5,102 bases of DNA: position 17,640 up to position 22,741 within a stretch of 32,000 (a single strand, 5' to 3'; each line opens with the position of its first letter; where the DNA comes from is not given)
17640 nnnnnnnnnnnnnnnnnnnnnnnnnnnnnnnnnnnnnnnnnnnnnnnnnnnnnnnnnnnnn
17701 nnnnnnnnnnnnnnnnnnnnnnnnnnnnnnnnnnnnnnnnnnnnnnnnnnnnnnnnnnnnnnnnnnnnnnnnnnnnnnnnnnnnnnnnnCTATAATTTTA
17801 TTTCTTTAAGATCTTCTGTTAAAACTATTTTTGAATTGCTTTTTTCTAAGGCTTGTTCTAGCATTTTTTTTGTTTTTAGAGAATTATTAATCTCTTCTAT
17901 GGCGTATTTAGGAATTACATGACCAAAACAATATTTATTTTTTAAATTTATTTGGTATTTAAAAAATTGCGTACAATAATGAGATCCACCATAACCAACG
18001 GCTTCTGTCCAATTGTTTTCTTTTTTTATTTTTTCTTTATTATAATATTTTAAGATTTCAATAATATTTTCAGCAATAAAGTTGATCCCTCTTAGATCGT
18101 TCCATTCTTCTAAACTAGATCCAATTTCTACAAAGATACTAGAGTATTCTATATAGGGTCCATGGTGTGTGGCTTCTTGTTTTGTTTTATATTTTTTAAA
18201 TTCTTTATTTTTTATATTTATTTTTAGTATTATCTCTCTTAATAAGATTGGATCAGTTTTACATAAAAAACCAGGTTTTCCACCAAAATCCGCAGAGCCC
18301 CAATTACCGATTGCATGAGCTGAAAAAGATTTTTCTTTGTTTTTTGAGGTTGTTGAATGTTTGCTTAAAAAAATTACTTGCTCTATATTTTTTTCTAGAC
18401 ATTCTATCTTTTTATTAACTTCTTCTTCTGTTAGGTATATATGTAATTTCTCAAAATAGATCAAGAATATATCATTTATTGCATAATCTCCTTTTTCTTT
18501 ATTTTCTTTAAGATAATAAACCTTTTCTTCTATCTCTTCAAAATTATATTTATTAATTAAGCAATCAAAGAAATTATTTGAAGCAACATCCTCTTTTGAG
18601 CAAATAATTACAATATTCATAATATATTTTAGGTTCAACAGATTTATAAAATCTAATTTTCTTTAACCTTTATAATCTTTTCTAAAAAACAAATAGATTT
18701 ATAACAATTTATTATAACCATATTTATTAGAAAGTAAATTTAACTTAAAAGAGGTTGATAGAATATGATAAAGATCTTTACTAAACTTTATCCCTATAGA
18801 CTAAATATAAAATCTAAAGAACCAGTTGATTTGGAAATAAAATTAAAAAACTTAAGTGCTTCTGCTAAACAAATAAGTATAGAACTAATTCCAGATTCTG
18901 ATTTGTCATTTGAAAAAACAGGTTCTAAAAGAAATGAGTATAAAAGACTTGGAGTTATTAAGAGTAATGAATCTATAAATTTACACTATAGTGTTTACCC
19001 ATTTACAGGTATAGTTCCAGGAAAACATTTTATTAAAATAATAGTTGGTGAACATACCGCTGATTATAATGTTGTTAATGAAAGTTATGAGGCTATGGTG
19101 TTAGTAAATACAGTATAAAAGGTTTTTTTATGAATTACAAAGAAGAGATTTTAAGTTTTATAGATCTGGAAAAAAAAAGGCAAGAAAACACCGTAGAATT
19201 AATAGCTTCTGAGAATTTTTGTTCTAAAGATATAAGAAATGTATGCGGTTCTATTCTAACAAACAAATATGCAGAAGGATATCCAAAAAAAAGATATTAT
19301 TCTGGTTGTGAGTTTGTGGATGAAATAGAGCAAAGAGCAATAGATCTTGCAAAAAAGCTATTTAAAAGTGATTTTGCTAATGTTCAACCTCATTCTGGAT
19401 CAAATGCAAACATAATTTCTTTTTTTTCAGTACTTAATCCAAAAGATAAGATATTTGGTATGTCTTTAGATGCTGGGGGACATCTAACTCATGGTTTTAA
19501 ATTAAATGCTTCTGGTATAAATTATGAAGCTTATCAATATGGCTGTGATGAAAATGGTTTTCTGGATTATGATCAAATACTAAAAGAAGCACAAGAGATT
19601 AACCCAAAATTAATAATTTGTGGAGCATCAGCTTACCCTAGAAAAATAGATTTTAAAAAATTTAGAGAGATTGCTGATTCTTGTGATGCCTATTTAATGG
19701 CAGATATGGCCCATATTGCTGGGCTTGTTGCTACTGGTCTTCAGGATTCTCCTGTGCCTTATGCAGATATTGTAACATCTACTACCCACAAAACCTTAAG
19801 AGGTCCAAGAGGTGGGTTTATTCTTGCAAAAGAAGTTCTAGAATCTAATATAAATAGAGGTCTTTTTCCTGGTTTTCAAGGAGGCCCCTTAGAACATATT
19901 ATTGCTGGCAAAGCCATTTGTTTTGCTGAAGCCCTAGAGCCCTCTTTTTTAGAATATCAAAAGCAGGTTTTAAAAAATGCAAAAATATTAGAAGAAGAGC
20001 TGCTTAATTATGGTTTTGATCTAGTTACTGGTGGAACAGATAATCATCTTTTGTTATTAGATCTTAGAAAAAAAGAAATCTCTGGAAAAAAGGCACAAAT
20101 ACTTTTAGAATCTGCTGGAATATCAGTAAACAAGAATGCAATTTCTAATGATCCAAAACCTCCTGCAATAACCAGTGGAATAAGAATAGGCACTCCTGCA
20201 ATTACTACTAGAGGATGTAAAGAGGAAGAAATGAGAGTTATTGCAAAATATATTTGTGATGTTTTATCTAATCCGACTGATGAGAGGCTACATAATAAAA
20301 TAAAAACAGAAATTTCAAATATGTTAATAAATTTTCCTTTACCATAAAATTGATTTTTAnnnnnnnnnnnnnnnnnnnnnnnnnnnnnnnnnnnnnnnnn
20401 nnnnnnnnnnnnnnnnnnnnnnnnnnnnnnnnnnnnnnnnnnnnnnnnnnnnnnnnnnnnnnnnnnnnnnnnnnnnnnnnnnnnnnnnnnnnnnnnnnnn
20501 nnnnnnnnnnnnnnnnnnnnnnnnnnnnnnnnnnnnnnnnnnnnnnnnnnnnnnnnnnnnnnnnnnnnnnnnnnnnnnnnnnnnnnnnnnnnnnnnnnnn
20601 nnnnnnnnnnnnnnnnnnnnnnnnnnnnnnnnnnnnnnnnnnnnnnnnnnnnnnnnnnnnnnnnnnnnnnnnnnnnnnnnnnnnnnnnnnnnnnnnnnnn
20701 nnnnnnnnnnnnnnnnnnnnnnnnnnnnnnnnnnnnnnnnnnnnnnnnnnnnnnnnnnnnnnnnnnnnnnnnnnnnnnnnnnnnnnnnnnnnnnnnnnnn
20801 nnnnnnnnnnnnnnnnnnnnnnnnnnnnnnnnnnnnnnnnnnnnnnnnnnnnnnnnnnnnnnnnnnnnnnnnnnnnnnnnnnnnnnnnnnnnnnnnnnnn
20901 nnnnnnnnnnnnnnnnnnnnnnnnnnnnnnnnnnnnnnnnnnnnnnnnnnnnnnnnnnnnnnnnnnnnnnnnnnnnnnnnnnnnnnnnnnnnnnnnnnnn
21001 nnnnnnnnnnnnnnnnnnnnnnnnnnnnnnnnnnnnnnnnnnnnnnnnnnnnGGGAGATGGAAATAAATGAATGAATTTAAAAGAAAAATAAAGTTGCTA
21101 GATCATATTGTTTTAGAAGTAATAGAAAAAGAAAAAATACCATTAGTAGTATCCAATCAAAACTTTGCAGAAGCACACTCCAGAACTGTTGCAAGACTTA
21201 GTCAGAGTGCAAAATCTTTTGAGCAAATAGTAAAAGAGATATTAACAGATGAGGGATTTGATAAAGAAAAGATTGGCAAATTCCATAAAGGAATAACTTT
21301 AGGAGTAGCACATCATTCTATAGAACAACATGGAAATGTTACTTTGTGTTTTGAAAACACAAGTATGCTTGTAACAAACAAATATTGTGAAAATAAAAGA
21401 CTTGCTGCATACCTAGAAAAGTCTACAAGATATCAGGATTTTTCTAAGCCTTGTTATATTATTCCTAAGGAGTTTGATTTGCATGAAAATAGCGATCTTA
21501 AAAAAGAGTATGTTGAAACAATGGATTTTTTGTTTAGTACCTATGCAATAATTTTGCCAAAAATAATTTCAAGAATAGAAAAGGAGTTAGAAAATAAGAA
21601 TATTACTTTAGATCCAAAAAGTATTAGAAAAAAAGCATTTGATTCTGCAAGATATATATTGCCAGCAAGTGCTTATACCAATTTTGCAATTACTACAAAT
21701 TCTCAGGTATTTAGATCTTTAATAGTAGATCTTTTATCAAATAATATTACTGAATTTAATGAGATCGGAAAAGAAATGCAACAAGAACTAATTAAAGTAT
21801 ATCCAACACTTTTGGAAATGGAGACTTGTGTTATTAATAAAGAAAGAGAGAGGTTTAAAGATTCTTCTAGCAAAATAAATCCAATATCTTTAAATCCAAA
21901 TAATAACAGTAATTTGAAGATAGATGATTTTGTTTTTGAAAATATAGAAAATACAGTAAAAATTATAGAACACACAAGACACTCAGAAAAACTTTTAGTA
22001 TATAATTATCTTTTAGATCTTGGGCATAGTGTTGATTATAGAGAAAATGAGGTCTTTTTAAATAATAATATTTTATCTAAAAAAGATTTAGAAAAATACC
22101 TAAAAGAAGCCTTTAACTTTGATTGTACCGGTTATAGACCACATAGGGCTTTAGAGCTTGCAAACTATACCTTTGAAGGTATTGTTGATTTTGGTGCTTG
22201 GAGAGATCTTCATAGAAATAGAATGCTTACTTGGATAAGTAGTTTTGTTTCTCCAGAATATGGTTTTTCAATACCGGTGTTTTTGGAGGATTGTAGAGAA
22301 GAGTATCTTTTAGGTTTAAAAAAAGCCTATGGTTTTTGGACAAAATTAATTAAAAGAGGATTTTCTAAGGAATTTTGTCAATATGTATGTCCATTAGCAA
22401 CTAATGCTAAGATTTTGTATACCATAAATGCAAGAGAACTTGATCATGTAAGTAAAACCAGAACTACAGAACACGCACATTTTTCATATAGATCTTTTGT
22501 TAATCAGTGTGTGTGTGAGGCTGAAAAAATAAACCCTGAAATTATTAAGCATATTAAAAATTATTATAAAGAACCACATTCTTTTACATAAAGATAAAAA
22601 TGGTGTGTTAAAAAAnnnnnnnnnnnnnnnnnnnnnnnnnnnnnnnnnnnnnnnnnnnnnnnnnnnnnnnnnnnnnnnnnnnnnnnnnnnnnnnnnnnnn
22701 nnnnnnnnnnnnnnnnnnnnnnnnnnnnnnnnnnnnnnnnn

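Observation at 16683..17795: DXR-like ORF in an archaeon with its NADPH motif and all three metal ligands substituted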

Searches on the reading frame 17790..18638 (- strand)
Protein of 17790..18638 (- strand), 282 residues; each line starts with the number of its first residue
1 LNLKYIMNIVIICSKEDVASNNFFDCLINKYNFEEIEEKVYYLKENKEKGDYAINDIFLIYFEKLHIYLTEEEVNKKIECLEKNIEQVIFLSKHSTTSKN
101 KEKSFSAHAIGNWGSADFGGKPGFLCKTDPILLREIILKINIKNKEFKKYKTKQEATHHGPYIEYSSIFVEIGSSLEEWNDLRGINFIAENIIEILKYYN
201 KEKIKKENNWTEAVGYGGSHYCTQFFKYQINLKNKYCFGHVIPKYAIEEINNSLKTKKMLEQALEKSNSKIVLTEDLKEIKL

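Call 10: search_protein_families(library=pfam, proteins=[window:17790-18638:-], max_evalue=0.001)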
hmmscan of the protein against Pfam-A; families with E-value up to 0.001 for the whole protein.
window:17790-18638:- (282 aa): 1 family
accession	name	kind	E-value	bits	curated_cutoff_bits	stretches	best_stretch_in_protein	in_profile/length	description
PF04414.18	tRNA_deacylase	-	3.9e-48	164.1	33.6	1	83-273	3-179/205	D-aminoacyl-tRNA deacylase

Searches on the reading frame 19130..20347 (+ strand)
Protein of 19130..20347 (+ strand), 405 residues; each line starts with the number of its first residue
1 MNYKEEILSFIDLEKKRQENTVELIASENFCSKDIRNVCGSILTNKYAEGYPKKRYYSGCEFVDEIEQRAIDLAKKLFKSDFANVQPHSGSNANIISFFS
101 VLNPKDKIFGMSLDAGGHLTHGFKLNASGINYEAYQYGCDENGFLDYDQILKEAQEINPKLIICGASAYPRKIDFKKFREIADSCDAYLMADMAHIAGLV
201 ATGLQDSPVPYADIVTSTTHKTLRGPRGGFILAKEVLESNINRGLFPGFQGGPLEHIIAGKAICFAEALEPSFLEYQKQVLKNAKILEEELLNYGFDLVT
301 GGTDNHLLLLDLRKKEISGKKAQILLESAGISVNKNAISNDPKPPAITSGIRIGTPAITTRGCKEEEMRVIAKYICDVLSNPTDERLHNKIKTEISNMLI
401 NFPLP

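Call 10: search_protein_families(library=pfam, proteins=[window:19130-20347:+], max_evalue=0.001)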
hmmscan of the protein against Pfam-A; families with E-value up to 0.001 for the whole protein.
window:19130-20347:+ (405 aa): 2 families
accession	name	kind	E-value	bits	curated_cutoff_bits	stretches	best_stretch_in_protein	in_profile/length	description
PF00464.25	SHMT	-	3.6e-152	507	27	1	4-375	5-399/399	Serine hydroxymethyltransferase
PF00155.27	Aminotran_1_2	-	1.8e-09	37.7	19.7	1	57-360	38-351/361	Aminotransferase class I and II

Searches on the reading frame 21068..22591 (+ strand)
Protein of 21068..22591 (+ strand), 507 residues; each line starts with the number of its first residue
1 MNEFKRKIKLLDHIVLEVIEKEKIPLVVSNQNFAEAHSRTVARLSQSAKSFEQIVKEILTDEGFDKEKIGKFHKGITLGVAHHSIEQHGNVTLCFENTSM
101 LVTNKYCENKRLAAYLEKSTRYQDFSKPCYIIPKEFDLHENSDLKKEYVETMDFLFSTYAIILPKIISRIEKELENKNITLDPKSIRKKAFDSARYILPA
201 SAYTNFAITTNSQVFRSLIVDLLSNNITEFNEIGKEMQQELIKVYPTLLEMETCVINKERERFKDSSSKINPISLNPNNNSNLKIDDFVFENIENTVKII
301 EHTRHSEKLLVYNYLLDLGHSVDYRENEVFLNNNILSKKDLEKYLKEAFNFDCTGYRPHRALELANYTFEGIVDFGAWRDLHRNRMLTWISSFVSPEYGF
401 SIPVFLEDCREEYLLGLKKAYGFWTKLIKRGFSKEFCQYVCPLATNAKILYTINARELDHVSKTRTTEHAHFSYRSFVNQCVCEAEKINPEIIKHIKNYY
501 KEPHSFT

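Call 10: search_protein_families(library=pfam, proteins=[window:21068-22591:+], max_evalue=0.001)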
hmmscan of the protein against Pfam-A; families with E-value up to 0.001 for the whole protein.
window:21068-22591:+ (507 aa): 1 family
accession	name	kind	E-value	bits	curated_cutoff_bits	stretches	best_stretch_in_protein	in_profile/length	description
PF02511.20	Thy1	-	3e-42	145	24.8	2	34-247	9-191/191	Thymidylate synthase complementing protein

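Call 79: search_protein_families(library=ncbifam, proteins=[window:21068-22591:+], max_evalue=0.01)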
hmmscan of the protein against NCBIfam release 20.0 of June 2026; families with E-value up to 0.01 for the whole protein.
window:21068-22591:+ (507 aa): 1 family
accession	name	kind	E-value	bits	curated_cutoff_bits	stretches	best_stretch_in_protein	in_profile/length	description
TIGR02170.1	thyX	equivalog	5.7e-19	68.5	87.9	2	417-494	132-209/211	FAD-dependent thymidylate synthase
